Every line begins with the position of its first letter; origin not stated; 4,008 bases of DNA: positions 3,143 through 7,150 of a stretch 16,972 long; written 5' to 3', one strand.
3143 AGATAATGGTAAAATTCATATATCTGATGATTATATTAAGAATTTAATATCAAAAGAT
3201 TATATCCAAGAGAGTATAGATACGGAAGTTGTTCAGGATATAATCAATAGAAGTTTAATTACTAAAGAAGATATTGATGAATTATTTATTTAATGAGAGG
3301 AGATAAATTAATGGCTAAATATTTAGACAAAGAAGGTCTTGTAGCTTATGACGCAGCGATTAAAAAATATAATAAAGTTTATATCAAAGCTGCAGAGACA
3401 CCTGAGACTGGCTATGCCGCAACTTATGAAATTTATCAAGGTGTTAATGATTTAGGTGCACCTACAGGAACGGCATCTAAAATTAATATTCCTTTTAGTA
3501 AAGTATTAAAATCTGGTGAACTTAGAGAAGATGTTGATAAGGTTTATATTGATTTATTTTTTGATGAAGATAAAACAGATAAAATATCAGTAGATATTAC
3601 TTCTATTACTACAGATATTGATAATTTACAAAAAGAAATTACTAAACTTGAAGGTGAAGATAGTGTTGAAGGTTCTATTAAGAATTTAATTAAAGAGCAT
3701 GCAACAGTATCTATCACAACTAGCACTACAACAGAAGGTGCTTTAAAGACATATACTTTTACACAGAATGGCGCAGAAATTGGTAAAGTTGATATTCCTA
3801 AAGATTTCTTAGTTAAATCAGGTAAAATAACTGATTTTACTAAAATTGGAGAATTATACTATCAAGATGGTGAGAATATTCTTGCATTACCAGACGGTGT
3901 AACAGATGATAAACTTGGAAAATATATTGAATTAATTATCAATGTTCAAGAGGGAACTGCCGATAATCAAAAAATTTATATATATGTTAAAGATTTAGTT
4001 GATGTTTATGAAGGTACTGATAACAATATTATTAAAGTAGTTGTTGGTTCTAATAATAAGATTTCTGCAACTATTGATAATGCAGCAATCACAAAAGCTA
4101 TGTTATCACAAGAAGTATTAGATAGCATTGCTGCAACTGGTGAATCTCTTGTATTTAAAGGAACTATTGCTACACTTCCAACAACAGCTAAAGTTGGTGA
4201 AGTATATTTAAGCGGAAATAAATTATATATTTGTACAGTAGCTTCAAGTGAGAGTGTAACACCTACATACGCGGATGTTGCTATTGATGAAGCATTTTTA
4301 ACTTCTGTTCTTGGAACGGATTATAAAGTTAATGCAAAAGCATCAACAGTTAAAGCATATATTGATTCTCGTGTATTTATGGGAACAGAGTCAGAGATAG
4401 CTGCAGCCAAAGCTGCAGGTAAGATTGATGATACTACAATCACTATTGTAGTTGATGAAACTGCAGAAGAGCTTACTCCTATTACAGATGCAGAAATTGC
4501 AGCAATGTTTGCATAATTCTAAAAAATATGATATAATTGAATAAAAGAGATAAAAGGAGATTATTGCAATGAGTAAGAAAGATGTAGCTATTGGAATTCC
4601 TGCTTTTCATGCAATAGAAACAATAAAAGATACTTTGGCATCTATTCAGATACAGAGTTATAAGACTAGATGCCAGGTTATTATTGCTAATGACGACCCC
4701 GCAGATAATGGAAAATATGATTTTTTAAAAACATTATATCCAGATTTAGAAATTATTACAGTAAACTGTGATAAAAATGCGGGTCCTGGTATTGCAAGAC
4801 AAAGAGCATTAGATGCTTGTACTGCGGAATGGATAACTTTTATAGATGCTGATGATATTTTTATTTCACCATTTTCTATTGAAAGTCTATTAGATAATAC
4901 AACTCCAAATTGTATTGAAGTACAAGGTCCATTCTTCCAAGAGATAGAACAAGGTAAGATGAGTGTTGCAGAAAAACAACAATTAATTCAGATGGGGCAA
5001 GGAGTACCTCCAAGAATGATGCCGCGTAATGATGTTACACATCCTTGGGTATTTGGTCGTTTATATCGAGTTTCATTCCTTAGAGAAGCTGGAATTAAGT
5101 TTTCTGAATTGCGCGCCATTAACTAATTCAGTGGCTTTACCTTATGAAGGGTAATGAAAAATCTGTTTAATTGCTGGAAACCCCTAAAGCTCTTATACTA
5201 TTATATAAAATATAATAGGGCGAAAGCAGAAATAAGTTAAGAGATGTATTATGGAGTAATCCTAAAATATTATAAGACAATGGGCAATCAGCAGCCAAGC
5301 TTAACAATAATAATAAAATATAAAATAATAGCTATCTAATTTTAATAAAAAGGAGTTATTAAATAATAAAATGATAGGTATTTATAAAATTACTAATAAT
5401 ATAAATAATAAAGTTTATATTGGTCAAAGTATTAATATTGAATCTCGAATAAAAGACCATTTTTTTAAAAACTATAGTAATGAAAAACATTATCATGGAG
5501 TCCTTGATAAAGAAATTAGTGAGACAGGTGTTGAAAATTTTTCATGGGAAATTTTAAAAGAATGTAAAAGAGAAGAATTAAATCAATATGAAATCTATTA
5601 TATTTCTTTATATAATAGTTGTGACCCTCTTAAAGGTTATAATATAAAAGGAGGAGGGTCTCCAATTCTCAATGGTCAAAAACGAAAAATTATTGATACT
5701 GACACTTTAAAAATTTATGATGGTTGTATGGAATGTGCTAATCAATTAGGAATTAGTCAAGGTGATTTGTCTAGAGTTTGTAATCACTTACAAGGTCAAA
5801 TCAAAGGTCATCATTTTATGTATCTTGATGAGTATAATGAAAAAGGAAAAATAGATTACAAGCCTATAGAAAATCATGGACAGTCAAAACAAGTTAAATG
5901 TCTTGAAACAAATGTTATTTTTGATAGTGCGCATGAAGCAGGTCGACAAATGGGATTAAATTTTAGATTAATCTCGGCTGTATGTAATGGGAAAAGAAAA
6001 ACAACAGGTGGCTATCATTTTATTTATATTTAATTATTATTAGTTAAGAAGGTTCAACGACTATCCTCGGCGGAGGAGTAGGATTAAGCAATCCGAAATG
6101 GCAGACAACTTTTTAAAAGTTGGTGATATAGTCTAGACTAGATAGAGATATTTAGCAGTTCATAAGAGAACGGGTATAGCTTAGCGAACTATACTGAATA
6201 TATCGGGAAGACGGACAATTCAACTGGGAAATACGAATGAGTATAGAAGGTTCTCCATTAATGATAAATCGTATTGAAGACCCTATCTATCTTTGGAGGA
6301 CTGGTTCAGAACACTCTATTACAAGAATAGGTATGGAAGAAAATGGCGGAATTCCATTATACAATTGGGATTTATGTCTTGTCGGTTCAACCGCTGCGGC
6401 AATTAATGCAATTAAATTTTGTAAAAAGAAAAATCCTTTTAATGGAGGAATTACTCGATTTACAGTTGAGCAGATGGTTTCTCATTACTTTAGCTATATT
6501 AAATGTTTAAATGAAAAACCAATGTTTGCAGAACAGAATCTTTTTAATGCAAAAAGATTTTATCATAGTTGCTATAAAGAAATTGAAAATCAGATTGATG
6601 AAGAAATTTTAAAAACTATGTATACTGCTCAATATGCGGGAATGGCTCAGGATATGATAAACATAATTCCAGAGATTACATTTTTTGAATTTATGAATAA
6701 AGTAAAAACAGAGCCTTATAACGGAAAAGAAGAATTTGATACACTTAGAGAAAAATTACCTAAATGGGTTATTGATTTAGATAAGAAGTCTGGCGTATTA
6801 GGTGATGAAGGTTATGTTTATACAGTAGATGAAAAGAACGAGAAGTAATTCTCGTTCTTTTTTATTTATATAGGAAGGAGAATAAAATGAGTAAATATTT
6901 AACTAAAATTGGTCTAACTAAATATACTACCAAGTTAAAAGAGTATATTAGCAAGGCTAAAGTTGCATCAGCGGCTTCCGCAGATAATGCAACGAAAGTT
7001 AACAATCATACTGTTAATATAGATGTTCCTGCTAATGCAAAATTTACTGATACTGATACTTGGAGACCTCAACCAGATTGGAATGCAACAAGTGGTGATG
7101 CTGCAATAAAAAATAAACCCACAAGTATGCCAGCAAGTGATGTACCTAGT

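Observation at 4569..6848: Group I intron carrying a GIY-YIG homing endonuclease inside a phage glycosyltransferase (GT2) gene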

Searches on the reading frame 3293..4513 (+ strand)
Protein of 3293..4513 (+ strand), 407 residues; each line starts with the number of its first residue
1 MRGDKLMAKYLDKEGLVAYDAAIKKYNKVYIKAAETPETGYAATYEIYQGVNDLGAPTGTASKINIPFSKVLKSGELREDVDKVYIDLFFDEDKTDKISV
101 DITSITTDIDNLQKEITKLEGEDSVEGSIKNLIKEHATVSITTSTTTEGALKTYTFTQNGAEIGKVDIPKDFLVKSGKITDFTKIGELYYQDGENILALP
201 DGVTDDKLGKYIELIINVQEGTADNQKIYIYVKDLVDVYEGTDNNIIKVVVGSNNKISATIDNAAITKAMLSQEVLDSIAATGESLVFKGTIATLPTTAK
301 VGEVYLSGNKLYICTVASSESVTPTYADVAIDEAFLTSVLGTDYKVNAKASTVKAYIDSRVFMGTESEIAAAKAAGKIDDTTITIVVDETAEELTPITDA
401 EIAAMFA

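Call 10: search_protein_families(library=pfam, proteins=[window:3293-4513:+], max_evalue=0.01)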
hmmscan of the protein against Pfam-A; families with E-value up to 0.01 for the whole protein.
window:3293-4513:+ (407 aa): 1 family
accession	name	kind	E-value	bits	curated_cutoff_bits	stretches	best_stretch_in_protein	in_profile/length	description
PF19278.4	Hydant_A_C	-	0.0089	15.9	21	0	24-57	80-113/193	Hydantoinase/oxoprolinase C-terminal domain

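Call 36: search_protein_families(library=phrogs, proteins=[window:3293-4513:+], max_evalue=0.00001)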
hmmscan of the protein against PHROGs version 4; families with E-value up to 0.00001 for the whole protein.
window:3293-4513:+ (407 aa): 0 families

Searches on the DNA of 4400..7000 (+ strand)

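Call 4: search_rna_families(source=window, start=5050, end=6300, threshold=evalue, max_evalue=10, show_alignments=5)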
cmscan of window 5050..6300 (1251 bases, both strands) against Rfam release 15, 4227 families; matches with E-value up to 10: 4.
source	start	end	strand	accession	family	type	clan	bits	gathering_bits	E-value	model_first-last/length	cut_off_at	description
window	5886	6155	+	RF00028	Intron_gpI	Intron;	-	31.6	50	6.2e-06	1-253/253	no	Group I catalytic intron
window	5699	5793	-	RF00479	snosnR71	Gene; snRNA; snoRNA; CD-box;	CL00051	18.5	60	7.3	1-97/97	no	Small nucleolar RNA snR71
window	5288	5312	-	RF00132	snoR24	Gene; snRNA; snoRNA; CD-box;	-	16.8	38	9.3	63-87/92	no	Small nucleolar RNA R24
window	5172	5333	+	RF00028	Intron_gpI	Intron;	-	12.8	50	2.7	60-139/253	no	Group I catalytic intron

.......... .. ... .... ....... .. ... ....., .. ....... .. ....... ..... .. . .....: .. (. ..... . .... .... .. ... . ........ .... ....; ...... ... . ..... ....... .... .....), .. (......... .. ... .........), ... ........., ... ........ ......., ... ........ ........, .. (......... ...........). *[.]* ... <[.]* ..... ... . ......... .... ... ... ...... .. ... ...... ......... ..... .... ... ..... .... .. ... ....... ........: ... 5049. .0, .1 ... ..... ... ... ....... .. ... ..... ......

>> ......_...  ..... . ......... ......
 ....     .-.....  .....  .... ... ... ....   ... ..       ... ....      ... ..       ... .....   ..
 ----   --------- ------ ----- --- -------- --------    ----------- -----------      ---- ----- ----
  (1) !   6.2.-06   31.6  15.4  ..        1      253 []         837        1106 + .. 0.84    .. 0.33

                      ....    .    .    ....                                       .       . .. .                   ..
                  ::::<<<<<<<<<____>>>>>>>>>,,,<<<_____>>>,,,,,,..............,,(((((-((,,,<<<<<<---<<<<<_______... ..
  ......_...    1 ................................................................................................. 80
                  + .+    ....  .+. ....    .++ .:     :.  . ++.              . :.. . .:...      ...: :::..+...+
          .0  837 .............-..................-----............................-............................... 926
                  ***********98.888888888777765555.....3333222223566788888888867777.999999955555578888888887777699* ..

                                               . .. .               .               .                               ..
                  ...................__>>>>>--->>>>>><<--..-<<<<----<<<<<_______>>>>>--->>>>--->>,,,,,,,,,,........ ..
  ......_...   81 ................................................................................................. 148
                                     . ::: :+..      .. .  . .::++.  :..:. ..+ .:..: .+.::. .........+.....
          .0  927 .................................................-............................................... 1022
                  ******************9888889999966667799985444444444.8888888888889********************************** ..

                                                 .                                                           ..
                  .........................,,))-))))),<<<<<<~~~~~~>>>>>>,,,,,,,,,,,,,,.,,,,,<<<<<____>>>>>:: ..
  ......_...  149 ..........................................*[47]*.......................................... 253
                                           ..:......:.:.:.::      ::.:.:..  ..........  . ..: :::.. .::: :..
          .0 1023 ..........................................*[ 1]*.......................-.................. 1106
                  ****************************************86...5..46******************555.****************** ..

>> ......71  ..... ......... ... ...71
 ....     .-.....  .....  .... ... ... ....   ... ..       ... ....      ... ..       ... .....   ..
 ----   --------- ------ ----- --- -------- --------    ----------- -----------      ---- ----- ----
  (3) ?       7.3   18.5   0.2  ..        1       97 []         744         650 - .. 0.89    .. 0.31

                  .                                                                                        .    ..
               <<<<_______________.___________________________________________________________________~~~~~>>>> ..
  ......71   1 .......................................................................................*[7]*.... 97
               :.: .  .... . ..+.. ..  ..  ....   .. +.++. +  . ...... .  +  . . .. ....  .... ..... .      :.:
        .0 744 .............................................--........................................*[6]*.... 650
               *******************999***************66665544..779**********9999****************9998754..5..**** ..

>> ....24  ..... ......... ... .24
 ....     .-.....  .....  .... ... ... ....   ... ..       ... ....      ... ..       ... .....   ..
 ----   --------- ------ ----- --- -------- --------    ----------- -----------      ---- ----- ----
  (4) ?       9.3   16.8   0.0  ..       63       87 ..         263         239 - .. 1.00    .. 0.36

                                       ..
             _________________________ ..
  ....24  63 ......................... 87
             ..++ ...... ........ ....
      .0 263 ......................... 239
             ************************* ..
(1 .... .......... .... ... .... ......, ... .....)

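Call 7: search_dna_similar(query=window:4400-7000:+, collection=phages, mode=near, max_rows=30)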
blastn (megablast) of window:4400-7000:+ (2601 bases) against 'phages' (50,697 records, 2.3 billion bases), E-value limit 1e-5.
No match.

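Call 15: search_dna_similar(query=window:5100-5370:+, collection=phages, mode=distant, max_rows=25, max_evalue=0.01)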
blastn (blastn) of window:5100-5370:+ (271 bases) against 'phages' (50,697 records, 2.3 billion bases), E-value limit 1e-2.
Records with a match: 98; places in all: 98; records where one place covers at least 80% of the query: 0.
Best place of each record, by identity: 90-95% 7; 80-90% 91.
By first word of the organism name: Vibrio 88; Enterocloster 5; Escherichia 2; Staphylococcus 2; Flavobacterium 1.
By host as written in the record: - 57; Vibrio cholerae 19; Vibrio cholerae O1 5; Vibrio mediterranei 4; Enterocloster bolteae DA473 3; Vibrio natriegens 2; Enterocloster bolteae DA457 2; Escherichia coli 2; and 3 more.
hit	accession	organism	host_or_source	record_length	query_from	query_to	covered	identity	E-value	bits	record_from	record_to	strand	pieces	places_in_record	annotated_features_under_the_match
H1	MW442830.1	Flavobacterium phage FPSV-D18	Flavobacterium psychrophilum FPS-D8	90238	59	109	19%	86.5%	1e-6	60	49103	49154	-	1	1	record has no annotation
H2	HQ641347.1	Vibrio phage ICP1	Vibrio cholerae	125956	50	92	16%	86.0%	1e-4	52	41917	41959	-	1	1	none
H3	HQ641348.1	Vibrio phage ICP1_2006_D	Vibrio cholerae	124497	50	92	16%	86.0%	1e-4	52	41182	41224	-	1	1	none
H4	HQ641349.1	Vibrio phage ICP1_2006_C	Vibrio cholerae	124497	50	92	16%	86.0%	1e-4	52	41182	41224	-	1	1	none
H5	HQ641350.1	Vibrio phage ICP1_2006_B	Vibrio cholerae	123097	50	92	16%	86.0%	1e-4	52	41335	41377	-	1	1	none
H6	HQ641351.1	Vibrio phage ICP1_2006_A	Vibrio cholerae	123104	50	92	16%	86.0%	1e-4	52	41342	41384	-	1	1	none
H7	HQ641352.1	Vibrio phage ICP1_2005_A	Vibrio cholerae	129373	50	92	16%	86.0%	1e-4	52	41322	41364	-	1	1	none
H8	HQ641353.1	Vibrio phage ICP1_2001_A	Vibrio cholerae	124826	50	92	16%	86.0%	1e-4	52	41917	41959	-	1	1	none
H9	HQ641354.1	Vibrio phage ICP1_2004_A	Vibrio cholerae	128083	50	92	16%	86.0%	1e-4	52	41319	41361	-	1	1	none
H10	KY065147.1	Vibrio phage JSF4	Vibrio cholerae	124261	50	92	16%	86.0%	1e-4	52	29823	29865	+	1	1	hypothetical protein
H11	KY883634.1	Vibrio phage JSF5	Vibrio cholerae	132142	50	92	16%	86.0%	1e-4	52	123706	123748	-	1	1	hypothetical protein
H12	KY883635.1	Vibrio phage JSF6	Vibrio cholerae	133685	50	92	16%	86.0%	1e-4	52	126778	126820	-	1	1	hypothetical protein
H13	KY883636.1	Vibrio phage JSF1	Vibrio cholerae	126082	50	92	16%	86.0%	1e-4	52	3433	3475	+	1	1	hypothetical protein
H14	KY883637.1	Vibrio phage JSF2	Vibrio cholerae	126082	50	92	16%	86.0%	1e-4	52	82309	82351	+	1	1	hypothetical protein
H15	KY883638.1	Vibrio phage JSF13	Vibrio cholerae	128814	50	92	16%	86.0%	1e-4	52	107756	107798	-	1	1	hypothetical protein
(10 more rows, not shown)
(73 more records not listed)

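Call 16: search_dna_similar(query=window:6030-6230:+, collection=phages, mode=distant, max_rows=25, max_evalue=0.01)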
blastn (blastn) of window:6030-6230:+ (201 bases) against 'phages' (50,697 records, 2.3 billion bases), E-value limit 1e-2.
Records with a match: 537; places in all: 645; records where one place covers at least 80% of the query: 38.
Best place of each record, by identity: 95-99% 1; 80-90% 96; 60-80% 440.
By first word of the organism name: Escherichia 107; Staphylococcus 66; Pectobacterium 46; Yersinia 45; Vibrio 31; Klebsiella 27; Bacillus 27; Enterococcus 25; Lactococcus 20; Salmonella 17; and 30 more.
By host as written in the record: - 73; Escherichia coli 35; Yersinia pestis 33; Pectobacterium atrosepticum DSM18077 33; Staphylococcus aureus 20; Escherichia coli B 19; Lactococcus lactis 12; Klebsiella pneumoniae 10; and 168 more.
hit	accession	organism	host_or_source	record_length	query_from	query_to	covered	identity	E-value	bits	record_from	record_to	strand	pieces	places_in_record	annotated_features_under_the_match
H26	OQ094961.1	Staphylococcus phage SSP49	Staphylococcus aureus ATCC 13301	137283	4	176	86%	74.3%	3e-12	127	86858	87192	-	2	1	none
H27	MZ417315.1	Staphylococcus phage PG-2021_10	Staphylococcus xylosus M1997-2/10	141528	15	176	81%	76.9%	3e-12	136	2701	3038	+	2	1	record has no annotation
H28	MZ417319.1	Staphylococcus phage PG-2021_16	Staphylococcus xylosus I2595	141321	15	176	81%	76.9%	3e-12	136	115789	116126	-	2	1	record has no annotation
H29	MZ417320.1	Staphylococcus phage PG-2021_17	Staphylococcus xylosus M1997-2/10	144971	15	176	81%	76.9%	3e-12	136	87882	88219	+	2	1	record has no annotation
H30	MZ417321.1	Staphylococcus phage PG-2021_18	Staphylococcus xylosus M1997-2/10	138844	15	176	81%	76.9%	3e-12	136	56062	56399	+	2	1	record has no annotation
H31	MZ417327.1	Staphylococcus phage PG-2021_29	Staphylococcus epidermidis S414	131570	15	176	81%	76.9%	3e-12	136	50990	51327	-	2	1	record has no annotation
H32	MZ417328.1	Staphylococcus phage PG-2021_2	Mammaliicoccus vitulinus C5817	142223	15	176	81%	76.9%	3e-12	136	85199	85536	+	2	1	record has no annotation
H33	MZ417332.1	Staphylococcus phage PG-2021_38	Staphylococcus epidermidis I0515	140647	15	176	81%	76.9%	3e-12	136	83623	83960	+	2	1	record has no annotation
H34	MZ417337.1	Staphylococcus phage PG-2021_47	Staphylococcus xylosus I2595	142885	15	176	81%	76.9%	3e-12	136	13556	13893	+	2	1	record has no annotation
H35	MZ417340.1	Staphylococcus phage PG-2021_64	Staphylococcus succinus C6852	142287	15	176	81%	76.9%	3e-12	136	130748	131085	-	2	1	record has no annotation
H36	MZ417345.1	Staphylococcus phage PG-2021_84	Staphylococcus xylosus M1997-2/10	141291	15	176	81%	76.9%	3e-12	136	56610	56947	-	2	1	record has no annotation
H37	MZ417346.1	Staphylococcus phage PG-2021_86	Staphylococcus xylosus M1997-2/10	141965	15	176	81%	76.9%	3e-12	136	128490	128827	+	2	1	record has no annotation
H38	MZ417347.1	Staphylococcus phage PG-2021_87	Staphylococcus xylosus M1997-2/10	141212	15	176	81%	76.9%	3e-12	136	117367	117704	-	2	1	record has no annotation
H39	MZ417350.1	Staphylococcus phage PG-2021_8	Staphylococcus equorum C5824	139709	15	176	81%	76.9%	3e-12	136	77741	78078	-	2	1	record has no annotation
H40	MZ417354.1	Staphylococcus phage PG-2021_9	Staphylococcus xylosus M1997-2/10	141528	15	176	81%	76.9%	3e-12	136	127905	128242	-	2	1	record has no annotation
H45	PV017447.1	Staphylococcus phage CIFT_MFB_MRSA28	Staphylococcus aureus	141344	15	176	81%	76.4%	3e-12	132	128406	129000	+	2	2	Intron_gpI (x3)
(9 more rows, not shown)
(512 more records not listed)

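Call 18: get_annotated_region(hit=H45, flank=2500)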
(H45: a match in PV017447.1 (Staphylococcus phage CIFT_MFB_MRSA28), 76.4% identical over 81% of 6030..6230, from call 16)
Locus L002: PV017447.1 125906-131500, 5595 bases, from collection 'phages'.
description: Staphylococcus phage CIFT_MFB_MRSA28, complete genome.
organism: Staphylococcus phage CIFT_MFB_MRSA28 (NCBI taxid 3398203)
taxonomy: Viruses; Duplodnaviria; Heunggongvirae; Uroviricota; Caudoviricetes; Herelleviridae; Twortvirinae; Silviavirus
host: Staphylococcus aureus; source: sewage; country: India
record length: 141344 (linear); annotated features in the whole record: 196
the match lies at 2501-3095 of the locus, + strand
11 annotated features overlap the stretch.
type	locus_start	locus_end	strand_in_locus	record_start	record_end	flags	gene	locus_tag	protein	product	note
CDS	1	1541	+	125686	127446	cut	-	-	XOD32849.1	putative tail sheath protein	-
CDS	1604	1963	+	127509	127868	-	-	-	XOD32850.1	virion protein 5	-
ncRNA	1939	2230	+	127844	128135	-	-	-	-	Intron_gpI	-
ncRNA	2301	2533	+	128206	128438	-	-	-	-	Intron_gpI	-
ncRNA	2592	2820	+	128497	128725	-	-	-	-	Intron_gpI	-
ncRNA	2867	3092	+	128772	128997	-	-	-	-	Intron_gpI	-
CDS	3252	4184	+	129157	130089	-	-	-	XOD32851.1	hypothetical protein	-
CDS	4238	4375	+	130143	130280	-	-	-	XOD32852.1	hypothetical protein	-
CDS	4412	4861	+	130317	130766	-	-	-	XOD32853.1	hypothetical protein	-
CDS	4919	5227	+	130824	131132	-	-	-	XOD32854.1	hypothetical protein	-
CDS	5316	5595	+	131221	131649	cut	-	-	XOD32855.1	hypothetical protein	-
